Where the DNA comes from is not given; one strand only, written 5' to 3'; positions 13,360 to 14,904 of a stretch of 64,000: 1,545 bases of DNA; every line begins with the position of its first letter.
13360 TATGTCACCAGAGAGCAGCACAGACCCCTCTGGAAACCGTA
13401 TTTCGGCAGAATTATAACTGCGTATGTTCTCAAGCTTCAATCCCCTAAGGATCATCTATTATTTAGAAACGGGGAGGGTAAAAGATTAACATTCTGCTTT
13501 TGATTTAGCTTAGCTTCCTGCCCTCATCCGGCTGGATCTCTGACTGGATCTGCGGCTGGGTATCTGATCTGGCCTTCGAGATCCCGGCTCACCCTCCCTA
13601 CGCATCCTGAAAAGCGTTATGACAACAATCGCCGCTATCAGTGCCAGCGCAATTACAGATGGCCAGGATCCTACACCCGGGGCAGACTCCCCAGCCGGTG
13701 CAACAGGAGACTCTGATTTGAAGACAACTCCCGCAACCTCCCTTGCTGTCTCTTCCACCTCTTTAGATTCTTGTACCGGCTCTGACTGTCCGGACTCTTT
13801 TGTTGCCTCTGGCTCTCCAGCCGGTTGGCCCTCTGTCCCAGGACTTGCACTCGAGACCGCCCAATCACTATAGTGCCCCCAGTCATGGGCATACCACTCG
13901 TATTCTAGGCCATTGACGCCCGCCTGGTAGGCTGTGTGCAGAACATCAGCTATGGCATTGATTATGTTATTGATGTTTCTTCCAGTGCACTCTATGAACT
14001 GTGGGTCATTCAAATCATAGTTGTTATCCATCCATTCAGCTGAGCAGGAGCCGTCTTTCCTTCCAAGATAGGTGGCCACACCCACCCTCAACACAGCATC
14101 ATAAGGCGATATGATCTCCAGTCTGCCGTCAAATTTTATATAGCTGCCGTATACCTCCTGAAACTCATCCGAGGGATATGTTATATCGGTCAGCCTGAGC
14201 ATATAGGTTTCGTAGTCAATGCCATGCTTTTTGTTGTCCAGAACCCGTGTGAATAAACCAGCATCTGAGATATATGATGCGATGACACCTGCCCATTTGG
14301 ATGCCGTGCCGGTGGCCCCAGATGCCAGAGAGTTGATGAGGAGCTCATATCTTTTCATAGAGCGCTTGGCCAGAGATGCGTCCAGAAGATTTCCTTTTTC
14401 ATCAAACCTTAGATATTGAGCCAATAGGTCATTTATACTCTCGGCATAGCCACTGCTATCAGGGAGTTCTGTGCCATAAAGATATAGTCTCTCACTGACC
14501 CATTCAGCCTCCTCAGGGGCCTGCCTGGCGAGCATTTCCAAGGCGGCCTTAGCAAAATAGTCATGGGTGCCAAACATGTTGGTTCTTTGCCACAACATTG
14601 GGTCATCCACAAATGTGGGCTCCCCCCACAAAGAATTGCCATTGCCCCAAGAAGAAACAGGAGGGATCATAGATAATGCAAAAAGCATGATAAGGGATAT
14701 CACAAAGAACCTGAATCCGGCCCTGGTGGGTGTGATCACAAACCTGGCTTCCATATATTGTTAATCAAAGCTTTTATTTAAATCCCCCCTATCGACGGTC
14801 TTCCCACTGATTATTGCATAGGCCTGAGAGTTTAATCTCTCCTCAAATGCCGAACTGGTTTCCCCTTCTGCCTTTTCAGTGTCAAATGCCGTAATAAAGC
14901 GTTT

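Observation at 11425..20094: Every junction of the nurA-herA-mre11-rad50 operon carries an extra gene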

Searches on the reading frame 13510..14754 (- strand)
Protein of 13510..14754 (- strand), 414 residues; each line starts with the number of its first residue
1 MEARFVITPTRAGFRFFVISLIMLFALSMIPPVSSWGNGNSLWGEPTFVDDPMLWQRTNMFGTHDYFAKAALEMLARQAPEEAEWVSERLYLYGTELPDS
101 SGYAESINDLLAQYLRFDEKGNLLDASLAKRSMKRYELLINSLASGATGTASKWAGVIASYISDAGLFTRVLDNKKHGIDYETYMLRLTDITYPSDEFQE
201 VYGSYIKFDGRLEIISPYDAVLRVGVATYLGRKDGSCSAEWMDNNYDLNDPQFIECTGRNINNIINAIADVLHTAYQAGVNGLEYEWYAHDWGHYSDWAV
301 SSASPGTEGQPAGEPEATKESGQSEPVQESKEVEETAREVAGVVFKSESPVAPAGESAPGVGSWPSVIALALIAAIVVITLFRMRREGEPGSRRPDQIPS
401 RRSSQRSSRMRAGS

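Call 3: search_protein_families(library=pfam, proteins=[window:13510-14754:-], max_evalue=0.01)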
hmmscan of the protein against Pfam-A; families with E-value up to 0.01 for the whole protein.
window:13510-14754:- (414 aa): 0 families

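Call 4: search_protein_families(library=ncbifam, proteins=[window:13510-14754:-], max_evalue=0.01)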
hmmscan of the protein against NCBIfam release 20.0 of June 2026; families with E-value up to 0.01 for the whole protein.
window:13510-14754:- (414 aa): 0 families

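Call 6: search_protein_families(library=pfam, proteins=[window:13510-14754:-], max_evalue=10)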
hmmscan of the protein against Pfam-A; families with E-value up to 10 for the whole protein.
window:13510-14754:- (414 aa): 2 families
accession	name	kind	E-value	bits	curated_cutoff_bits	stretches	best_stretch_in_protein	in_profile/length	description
PF08631.16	SPO22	-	0.14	12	27.5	1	64-120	12-67/274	Meiosis protein SPO22/ZIP4 like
PF12029.13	DUF3516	-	0.14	11.7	25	1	173-208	192-227/464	Domain of unknown function (DUF3516)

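Call 7: search_protein_families(library=padloc, proteins=[window:13510-14754:-], max_evalue=1)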
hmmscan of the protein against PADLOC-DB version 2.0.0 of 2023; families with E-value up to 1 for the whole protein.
window:13510-14754:- (414 aa): 0 families

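Call 11: search_solved_structures(query=window:13510-14754:-, max_evalue=10, show_alignments=2)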
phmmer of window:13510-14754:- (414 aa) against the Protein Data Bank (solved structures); distinct sequences matched with E-value up to 10: 3.
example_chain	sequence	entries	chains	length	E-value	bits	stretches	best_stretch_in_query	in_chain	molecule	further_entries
9jcy_C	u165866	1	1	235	0.017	17.2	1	259-309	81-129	Heavy chain of Fab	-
4yvq_C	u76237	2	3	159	0.8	11.7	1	121-188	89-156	Protein FLUORESCENT IN BLUE LIGHT, chloroplastic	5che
4yvo_A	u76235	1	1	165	0.84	11.6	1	121-188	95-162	Protein FLUORESCENT IN BLUE LIGHT, chloroplastic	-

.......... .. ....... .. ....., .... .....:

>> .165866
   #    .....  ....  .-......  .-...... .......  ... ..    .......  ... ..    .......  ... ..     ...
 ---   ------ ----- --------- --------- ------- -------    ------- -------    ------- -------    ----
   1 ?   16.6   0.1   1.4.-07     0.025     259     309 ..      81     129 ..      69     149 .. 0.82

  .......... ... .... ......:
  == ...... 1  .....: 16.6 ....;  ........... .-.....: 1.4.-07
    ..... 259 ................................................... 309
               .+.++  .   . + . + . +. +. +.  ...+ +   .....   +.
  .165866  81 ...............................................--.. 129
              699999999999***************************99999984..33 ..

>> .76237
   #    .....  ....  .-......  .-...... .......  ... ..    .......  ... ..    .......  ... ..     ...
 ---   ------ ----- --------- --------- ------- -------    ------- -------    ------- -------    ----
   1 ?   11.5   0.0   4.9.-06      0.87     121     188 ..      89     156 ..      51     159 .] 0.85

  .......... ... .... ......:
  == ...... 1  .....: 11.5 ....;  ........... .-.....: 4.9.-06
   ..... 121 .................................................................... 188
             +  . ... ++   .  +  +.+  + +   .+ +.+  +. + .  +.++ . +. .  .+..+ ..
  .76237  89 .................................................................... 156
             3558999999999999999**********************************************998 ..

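Call 16: find_homologous_proteins(query=window:13510-14754:-)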
Query window:13510-14754:- (414 aa): 31 proteins with E <= 0.001 among 8000 candidates.
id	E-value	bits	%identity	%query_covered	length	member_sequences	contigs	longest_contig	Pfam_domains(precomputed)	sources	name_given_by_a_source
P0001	4.9e-275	930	100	99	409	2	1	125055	-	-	-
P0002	2.3e-161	555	67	87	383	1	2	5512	-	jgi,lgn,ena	-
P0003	2.0e-160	552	67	86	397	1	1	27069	-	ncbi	-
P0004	8.1e-123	428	52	87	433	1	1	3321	-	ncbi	-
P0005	2.2e-109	384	56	70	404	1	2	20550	-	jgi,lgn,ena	-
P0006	4.4e-108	380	61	64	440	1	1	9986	-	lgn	-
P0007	1.5e-105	371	49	89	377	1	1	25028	-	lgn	-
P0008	1.1e-103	365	46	88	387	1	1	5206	-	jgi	jgi:hypothetical protein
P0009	3.4e-103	364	58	66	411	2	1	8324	-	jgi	-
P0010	1.7e-102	361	48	85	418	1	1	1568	-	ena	-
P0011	8.2e-102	359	51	77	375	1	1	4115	-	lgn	-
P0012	4.3e-100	353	45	84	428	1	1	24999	-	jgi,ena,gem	-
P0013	4.9e-99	350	47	88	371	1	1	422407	-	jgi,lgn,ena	-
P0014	2.4e-98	348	56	65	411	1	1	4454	-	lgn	-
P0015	2.1e-96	341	44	94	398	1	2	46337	-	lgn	-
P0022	1.6e-67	246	44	62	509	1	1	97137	-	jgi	jgi:hypothetical protein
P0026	9.5e-25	105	30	62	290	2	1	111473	PF00882.25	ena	-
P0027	1.4e-24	105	30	63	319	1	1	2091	PF00882.25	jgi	jgi:Zinc dependent phospholipase C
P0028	2.3e-24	104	31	63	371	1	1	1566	PF00882.25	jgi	jgi:hypothetical protein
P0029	4.4e-22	97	31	59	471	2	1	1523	PF13715.13,PF00882.25,PF16640.12,PF17802.8,PF13620.13,PF22904.4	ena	-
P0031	3.3e-20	90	30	60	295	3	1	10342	PF00882.25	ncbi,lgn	-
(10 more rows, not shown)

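Call 23: search_solved_structures(query=A1, max_evalue=10, show_alignments=3)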
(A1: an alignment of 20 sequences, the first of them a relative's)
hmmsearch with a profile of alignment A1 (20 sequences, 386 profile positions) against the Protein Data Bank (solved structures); distinct sequences matched with E-value up to 10: 3.
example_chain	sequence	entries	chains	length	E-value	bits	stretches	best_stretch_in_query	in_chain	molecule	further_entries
8qag_A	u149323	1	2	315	0.00049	22.6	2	274-384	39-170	sc-CC-6-95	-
8grq_D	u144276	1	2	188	0.076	15.4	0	113-165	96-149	H2B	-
5cwq_A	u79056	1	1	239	2.8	10.2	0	299-376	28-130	Designed helical repeat protein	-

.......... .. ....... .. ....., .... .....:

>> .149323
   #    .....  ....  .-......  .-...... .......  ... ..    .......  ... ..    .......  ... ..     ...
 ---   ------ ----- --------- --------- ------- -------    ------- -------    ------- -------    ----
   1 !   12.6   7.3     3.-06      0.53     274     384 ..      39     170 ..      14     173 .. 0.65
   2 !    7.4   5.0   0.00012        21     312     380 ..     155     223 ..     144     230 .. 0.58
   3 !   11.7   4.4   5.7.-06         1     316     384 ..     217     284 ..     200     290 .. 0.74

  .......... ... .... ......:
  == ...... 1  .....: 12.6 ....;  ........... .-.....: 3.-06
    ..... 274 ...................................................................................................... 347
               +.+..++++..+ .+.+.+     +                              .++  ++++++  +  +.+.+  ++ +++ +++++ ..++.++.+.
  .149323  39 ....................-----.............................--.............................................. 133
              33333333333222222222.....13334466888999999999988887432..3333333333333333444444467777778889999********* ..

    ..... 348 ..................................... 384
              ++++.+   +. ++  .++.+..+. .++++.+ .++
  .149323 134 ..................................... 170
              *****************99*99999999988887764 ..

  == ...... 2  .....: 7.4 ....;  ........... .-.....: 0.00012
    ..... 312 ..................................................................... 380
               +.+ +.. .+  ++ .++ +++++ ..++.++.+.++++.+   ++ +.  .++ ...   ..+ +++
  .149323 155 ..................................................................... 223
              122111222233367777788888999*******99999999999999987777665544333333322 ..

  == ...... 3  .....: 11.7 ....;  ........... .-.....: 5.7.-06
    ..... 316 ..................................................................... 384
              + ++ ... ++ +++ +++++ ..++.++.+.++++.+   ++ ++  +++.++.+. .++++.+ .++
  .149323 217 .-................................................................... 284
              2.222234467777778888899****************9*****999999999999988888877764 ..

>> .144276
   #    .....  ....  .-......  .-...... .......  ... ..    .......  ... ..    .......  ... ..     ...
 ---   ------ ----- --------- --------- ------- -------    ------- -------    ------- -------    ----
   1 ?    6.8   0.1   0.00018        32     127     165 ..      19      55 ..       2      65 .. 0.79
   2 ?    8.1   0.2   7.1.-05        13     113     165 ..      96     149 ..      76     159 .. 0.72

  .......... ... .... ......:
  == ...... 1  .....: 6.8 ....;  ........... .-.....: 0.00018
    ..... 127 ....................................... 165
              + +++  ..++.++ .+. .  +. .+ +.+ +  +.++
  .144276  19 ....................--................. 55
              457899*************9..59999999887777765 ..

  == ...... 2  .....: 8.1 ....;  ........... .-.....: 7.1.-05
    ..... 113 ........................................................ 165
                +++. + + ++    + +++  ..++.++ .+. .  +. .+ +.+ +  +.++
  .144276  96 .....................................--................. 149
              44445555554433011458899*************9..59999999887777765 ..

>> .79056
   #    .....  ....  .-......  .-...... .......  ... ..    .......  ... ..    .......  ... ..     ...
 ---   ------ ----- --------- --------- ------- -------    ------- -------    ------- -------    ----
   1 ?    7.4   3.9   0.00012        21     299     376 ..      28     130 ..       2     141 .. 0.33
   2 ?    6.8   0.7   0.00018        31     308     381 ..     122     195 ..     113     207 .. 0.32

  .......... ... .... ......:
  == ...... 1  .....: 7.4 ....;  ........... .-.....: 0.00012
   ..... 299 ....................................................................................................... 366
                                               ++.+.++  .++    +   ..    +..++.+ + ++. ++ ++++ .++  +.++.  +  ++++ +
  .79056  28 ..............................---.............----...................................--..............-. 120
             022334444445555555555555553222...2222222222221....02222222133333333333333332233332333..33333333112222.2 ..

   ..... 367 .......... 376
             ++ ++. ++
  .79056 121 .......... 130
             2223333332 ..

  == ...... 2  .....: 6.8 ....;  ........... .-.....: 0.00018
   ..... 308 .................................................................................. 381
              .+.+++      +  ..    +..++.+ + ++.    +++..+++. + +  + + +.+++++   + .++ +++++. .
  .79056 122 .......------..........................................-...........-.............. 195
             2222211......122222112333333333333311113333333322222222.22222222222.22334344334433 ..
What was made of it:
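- Tried and rejected: ins3 family profile against the PDB gave only low-complexity or TM-tail hits (call 23).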

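Call 24: search_protein_families(library=pfam, alignment_id=A1, max_evalue=0.01)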
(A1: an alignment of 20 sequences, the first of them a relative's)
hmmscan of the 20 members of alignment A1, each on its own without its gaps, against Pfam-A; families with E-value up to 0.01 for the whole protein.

A. member 1, P0001 (409 aa): 0 families

B. families by the number of members that match (of 20 scanned): 2 families
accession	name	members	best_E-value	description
PF00882.24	Zn_dep_PLPC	6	3.7e-09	Zinc dependent phospholipase C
PF23197.1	IG_AIR9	2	0.0014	AIR9 A9 domain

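Call 42: find_encoding_contigs(protein=P0013, flank=8000, max_places=1)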
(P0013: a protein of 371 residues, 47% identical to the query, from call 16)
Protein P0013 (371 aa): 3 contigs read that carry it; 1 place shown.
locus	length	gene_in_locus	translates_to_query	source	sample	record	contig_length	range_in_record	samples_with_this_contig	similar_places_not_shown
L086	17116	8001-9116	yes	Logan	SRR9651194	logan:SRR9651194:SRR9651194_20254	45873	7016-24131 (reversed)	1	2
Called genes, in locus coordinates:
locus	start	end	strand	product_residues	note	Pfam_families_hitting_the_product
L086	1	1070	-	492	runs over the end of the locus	PF01949:Endo_dU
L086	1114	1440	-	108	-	PF13656:RNA_pol_L_2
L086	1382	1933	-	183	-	PF14382:ECR1_N (faint)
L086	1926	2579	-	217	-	PF01866:Diphthamide_syn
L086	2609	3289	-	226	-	-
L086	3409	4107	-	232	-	-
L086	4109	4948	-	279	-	PF00850:Hist_deacetyl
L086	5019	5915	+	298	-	PF13240:Zn_Ribbon_1 (weak)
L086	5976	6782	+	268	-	-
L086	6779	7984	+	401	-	PF00149:Metallophos, PF12850:Metallophos_2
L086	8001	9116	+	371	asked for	-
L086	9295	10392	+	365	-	-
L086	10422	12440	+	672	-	PF02463:SMC_N (weak), PF13476:AAA_23, PF13555:AAA_29 (weak), PF13304:AAA_21 (faint)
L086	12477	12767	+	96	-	PF01503:PRA-PH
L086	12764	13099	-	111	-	-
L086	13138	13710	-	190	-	PF02778:tRNA_int_endo_N, PF01974:tRNA_int_endo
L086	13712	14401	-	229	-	PF00149:Metallophos, PF12850:Metallophos_2, PF14582:Metallophos_3 (faint)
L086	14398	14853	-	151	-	PF01467:CTP_transf_like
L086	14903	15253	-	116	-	-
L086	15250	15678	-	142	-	-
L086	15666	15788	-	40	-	-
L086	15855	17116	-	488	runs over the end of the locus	PF00682:HMGL-like, PF22617:HCS_D2, PF08502:LeuA_dimer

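Call 43: find_encoding_contigs(protein=P0022, flank=8000, max_places=1)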
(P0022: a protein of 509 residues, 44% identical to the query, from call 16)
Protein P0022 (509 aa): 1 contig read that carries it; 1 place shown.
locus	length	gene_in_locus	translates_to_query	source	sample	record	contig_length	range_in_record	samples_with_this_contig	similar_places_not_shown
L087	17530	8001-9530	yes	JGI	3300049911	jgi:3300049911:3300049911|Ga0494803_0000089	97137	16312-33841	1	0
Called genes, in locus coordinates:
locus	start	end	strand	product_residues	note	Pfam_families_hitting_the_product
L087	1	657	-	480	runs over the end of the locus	PF01949:Endo_dU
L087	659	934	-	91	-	PF13656:RNA_pol_L_2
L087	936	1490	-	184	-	PF14382:ECR1_N (weak)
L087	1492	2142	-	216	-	PF01866:Diphthamide_syn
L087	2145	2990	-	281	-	PF00850:Hist_deacetyl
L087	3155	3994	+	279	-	-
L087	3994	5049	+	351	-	PF09376:NurA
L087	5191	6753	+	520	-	PF01935:DUF87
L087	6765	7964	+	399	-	PF00149:Metallophos, PF12850:Metallophos_2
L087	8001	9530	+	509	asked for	-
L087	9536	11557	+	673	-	PF02463:SMC_N (weak), PF13476:AAA_23, PF13304:AAA_21 (faint), PF13166:AAA_13 (faint), PF13558:SbcC_Walker_B (faint)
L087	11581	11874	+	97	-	PF01503:PRA-PH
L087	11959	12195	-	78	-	-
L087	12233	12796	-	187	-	PF02778:tRNA_int_endo_N, PF01974:tRNA_int_endo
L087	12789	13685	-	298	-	PF03477:ATP-cone (weak)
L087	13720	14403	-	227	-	PF00149:Metallophos, PF12850:Metallophos_2, PF14582:Metallophos_3 (weak)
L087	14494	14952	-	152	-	PF01467:CTP_transf_like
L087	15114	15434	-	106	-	-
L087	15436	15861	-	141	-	PF03551:PadR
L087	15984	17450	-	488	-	PF00682:HMGL-like, PF22617:HCS_D2, PF08502:LeuA_dimer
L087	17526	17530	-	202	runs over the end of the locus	-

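Call 44: find_encoding_contigs(protein=P0026, flank=8000, max_places=1)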
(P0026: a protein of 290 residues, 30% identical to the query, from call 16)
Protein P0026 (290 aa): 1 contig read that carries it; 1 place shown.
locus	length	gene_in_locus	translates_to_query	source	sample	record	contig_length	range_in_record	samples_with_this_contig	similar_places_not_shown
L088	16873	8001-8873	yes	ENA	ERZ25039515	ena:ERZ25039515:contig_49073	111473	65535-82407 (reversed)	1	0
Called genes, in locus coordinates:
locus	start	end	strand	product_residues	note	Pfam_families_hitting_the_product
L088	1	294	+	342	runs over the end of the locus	PF08271:Zn_Ribbon_TF, PF00382:TFIIB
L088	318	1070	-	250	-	PF00705:PCNA_N, PF04139:Rad9 (weak), PF02747:PCNA_C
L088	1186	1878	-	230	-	-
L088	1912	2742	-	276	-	PF07505:DUF5131 (weak), PF04055:Radical_SAM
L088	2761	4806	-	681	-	PF14551:MCM_N, PF17207:MCM_OB, PF00493:MCM, PF01078:Mg_chelatase (faint), PF07728:AAA_5, PF17855:MCM_lid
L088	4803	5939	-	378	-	PF26466:DNA_primase_lrg_N (weak), PF04104:DNA_primase_lrg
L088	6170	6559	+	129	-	-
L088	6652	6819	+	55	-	-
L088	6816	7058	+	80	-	-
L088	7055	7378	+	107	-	-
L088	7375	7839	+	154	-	-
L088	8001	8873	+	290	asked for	PF00882:Zn_dep_PLPC (weak)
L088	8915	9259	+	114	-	-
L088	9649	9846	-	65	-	-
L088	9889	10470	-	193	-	PF00352:TBP, PF11858:DUF3378 (faint), PF00352:TBP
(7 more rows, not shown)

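Call 45: search_protein_families(library=pfam, proteins=[L086:9295-10389:+, L086:5976-6779:+], max_evalue=0.01)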
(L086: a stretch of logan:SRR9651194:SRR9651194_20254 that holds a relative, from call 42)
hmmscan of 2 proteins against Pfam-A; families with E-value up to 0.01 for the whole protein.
L086:9295-10389:+ (365 aa): 0 families

L086:5976-6779:+ (268 aa): 0 families

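Call 69: search_protein_families(library=phrogs, proteins=[window:13513-14754:-, L086:5976-6779:+], max_evalue=0.01)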
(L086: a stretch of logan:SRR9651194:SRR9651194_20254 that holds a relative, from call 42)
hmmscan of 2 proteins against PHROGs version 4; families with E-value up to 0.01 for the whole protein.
window:13513-14754:- (414 aa): 0 families

L086:5976-6779:+ (268 aa): 0 families
